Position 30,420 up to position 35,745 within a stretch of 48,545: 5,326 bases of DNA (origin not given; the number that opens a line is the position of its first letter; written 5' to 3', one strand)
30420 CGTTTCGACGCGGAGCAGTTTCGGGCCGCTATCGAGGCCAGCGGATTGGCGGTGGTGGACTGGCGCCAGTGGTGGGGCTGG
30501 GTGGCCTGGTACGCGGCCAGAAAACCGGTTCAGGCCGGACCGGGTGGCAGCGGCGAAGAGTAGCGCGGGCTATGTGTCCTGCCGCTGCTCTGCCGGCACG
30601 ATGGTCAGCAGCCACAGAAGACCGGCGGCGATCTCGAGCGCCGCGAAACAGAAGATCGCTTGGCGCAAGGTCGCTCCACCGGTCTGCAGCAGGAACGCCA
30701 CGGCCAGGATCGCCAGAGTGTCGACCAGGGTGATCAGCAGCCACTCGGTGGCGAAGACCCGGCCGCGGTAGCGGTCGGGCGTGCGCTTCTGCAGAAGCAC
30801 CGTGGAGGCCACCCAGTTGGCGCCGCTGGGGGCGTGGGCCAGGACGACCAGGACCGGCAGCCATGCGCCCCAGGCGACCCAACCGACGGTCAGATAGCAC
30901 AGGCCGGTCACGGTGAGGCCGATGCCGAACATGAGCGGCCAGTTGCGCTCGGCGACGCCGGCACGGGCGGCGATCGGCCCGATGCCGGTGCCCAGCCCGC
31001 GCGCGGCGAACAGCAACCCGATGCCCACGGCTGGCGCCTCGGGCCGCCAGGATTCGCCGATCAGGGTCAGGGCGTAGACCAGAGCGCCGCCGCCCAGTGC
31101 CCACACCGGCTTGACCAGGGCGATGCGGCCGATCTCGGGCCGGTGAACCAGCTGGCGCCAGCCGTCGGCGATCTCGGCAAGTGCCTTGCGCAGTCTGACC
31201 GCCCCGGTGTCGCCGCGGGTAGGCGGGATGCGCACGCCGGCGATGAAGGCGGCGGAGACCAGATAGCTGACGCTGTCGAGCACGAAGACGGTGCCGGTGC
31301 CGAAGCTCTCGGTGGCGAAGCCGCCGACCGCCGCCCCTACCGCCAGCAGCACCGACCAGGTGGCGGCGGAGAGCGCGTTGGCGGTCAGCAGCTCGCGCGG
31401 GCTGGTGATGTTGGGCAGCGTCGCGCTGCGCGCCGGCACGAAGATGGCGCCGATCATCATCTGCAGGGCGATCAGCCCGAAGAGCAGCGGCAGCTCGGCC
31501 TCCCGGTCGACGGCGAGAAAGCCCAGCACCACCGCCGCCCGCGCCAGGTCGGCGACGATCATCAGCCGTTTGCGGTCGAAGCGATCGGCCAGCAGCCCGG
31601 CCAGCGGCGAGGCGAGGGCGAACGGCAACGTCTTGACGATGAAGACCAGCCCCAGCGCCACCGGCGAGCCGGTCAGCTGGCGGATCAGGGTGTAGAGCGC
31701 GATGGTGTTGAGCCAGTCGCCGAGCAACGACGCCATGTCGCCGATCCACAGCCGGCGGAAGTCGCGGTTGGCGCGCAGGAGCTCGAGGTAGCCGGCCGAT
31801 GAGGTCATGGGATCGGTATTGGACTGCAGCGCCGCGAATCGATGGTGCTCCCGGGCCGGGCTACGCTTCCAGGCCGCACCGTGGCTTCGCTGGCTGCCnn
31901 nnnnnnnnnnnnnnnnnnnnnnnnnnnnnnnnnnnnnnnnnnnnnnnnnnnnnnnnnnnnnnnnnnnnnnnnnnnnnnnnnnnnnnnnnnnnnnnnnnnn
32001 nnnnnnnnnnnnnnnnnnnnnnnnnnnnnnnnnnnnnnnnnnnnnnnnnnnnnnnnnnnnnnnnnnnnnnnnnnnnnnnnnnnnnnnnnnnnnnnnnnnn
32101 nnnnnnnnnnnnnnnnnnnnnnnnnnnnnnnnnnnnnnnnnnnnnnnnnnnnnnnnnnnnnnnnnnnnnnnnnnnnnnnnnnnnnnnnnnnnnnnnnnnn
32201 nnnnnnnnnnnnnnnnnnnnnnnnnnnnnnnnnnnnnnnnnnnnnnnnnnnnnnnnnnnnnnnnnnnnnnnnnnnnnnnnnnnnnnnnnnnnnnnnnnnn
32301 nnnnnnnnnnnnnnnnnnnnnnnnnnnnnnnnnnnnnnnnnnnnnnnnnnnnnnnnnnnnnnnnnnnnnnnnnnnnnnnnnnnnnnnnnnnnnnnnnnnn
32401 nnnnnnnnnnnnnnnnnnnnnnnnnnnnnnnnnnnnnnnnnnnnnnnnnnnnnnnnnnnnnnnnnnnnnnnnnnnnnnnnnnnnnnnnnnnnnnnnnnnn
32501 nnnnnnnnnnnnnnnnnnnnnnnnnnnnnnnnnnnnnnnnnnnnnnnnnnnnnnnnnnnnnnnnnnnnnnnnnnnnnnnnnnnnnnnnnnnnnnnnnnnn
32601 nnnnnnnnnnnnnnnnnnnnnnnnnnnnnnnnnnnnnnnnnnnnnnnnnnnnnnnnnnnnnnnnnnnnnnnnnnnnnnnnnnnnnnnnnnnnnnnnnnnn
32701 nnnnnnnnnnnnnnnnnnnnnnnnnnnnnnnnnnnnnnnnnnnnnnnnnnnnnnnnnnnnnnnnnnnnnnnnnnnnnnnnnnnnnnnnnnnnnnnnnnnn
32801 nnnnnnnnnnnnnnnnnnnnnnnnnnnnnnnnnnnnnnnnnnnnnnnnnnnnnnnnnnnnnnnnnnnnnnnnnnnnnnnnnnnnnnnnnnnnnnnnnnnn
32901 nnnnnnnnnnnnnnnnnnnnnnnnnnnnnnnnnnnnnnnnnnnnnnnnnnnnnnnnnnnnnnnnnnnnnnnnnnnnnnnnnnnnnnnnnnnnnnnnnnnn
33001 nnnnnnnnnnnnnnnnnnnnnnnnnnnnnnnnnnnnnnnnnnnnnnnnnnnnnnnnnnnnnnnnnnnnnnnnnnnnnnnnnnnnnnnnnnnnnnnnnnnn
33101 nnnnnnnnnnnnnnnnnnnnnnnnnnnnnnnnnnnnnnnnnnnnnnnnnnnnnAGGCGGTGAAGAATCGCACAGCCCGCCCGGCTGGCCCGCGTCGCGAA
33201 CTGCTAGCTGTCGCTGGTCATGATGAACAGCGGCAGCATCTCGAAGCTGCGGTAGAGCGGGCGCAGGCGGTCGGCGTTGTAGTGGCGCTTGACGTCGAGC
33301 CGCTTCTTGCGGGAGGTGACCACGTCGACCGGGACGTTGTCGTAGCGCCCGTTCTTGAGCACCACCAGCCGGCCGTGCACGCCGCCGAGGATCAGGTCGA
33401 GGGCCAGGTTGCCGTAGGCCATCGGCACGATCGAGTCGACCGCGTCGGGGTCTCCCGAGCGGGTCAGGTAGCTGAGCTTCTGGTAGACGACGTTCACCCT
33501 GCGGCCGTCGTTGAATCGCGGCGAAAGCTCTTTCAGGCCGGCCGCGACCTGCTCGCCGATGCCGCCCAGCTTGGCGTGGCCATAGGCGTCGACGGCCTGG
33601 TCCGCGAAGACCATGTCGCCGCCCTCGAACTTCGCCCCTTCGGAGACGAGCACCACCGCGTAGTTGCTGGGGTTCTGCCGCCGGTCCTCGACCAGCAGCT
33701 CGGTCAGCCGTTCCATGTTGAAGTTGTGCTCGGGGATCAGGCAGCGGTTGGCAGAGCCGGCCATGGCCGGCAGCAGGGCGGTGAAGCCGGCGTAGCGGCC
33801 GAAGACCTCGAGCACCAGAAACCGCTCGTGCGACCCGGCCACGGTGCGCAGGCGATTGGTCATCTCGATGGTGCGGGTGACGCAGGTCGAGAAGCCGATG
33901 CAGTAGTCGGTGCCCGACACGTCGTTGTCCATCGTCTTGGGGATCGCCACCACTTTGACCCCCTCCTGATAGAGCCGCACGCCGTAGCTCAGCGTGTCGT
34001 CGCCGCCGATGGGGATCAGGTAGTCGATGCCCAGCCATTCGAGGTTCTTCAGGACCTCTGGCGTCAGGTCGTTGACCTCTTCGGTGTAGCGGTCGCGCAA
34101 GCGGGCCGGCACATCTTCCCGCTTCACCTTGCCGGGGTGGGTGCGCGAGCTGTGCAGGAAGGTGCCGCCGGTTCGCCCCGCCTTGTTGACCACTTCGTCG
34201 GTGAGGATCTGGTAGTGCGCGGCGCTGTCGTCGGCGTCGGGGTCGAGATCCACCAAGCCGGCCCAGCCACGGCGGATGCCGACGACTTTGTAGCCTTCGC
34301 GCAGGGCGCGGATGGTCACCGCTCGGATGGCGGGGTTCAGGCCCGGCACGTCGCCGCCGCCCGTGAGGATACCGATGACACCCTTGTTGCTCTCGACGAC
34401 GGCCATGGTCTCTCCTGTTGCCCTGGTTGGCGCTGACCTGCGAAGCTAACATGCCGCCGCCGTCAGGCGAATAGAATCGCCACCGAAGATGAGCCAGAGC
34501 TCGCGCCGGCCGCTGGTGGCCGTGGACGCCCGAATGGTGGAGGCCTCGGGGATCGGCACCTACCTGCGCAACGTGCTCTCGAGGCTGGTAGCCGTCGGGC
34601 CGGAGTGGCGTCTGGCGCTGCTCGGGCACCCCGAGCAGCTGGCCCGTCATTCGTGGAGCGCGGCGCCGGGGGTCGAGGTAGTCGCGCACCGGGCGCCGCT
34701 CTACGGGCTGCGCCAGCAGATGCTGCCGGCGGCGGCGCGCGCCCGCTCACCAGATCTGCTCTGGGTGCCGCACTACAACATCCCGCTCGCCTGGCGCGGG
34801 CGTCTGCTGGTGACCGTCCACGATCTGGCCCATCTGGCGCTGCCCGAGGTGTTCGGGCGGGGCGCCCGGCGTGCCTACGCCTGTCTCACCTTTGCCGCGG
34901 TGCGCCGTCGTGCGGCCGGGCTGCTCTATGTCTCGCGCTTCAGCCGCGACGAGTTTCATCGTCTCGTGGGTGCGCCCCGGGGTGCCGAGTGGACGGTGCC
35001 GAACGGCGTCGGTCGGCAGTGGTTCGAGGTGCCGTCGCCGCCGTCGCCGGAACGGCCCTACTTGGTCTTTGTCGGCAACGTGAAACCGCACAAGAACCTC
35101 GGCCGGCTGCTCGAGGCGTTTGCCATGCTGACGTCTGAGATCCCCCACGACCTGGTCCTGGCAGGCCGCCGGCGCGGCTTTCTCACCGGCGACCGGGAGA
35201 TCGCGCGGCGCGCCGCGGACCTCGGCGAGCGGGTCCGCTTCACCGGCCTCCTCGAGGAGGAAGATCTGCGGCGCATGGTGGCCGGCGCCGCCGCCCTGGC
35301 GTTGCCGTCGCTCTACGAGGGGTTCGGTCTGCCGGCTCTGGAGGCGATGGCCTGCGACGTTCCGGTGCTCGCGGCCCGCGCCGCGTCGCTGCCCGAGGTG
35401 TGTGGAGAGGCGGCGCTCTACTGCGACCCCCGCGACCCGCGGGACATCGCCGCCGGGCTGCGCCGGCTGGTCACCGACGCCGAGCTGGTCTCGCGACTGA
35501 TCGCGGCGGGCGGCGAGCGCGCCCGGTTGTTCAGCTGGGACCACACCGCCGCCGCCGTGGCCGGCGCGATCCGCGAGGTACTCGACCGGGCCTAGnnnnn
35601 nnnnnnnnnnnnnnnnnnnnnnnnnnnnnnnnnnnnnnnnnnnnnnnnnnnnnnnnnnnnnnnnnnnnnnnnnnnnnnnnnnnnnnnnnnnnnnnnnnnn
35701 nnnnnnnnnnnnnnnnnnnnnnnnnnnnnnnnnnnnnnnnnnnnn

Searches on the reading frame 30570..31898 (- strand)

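Call 38: search_protein_families(library=pfam, proteins=[window:30570-31898:-], max_evalue=0.001)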
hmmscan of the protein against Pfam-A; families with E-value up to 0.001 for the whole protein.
window:30570-31898:- (442 aa): 3 families
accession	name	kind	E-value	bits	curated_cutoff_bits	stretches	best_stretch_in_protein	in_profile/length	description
PF07690.21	MFS_1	-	4.2e-27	95.4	33.4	1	50-273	1-207/347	Major Facilitator Superfamily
PF05977.19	MFS_3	-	8.5e-22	77.7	27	1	45-438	10-399/524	Transmembrane secretion effector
PF13347.12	MFS_2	-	2.2e-05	23.7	27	1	38-195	217-376/427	MFS/sugar transport protein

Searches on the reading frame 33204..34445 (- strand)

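Call 38: search_protein_families(library=pfam, proteins=[window:33204-34445:-], max_evalue=0.001)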
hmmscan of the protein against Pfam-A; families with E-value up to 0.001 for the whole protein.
window:33204-34445:- (413 aa): 1 family
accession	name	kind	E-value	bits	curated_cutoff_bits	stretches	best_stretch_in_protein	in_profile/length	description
PF00365.25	PFK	-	7.5e-68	229.3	30.9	1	24-351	2-276/277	Phosphofructokinase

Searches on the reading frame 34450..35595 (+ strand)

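Call 38: search_protein_families(library=pfam, proteins=[window:34450-35595:+], max_evalue=0.001)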
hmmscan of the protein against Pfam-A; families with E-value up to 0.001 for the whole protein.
window:34450-35595:+ (381 aa): 5 families
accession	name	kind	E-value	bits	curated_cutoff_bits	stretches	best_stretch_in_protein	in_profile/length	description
PF13692.12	Glyco_trans_1_4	-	6.4e-29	101.5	27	1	202-343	1-142/142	Glycosyl transferases group 1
PF00534.26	Glycos_transf_1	-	4.6e-28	98.3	26.4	1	199-354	12-169/172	Glycosyl transferases group 1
PF20706.3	GT4-conflict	-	6.2e-08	32.5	26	1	196-311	191-313/385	Family 4 Glycosyltransferase in conflict systems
PF13439.12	Glyco_transf_4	-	6.5e-08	33.2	28.5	1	33-187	2-166/170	Glycosyltransferase Family 4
PF13524.12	Glyco_trans_1_2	-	3.4e-05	24.2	25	1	261-368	28-140/144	Glycosyl transferase-like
